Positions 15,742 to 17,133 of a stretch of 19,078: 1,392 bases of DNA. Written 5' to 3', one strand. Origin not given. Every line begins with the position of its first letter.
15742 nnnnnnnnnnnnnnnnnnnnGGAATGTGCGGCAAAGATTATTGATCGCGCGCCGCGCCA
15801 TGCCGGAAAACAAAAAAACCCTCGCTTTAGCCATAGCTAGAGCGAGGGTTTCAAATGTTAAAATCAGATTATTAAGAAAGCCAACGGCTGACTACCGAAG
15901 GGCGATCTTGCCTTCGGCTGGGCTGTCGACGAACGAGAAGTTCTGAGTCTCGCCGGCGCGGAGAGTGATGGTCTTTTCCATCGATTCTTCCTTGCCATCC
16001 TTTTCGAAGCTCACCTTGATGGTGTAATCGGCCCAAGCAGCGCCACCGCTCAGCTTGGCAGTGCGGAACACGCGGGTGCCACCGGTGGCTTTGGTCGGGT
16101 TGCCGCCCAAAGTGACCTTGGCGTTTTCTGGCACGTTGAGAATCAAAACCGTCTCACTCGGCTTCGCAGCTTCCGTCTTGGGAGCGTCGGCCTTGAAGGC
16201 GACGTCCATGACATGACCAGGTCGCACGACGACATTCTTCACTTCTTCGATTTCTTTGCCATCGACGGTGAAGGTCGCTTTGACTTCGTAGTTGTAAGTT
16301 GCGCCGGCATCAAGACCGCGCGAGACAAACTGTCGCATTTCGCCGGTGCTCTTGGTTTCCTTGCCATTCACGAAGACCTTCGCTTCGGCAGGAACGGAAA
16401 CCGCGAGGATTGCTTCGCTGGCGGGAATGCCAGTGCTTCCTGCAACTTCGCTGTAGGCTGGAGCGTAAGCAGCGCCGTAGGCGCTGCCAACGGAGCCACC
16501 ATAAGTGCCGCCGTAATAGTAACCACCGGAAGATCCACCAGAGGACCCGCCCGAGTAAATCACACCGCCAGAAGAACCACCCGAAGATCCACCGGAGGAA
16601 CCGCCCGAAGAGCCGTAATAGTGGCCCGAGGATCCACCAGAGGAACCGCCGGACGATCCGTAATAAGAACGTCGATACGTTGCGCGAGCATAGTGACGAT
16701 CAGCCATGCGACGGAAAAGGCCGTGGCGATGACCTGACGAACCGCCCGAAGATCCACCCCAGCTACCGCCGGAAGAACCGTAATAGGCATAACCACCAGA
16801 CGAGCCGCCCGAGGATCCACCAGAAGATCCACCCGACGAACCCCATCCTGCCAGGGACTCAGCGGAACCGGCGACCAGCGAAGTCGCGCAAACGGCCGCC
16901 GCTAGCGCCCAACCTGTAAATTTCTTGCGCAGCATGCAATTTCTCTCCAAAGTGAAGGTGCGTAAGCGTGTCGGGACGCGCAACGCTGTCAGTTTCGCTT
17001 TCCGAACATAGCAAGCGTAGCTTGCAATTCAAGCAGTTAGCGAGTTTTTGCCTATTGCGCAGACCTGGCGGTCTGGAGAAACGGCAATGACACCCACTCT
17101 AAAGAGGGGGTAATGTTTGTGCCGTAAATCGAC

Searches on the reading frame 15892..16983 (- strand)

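Call 20: search_protein_families(library=pfam, proteins=[window:15892-16983:-], max_evalue=1)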
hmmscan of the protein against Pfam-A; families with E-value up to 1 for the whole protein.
window:15892-16983:- (363 aa): 2 families
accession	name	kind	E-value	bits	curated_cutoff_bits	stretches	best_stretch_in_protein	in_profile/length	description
PF08308.17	PEGA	-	0.0099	16.2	20.8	0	279-350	4-64/71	PEGA domain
PF22820.2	TcaA_3rd_4th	-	0.1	13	27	1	199-215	12-29/73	TcaA protein 3rd/4th domain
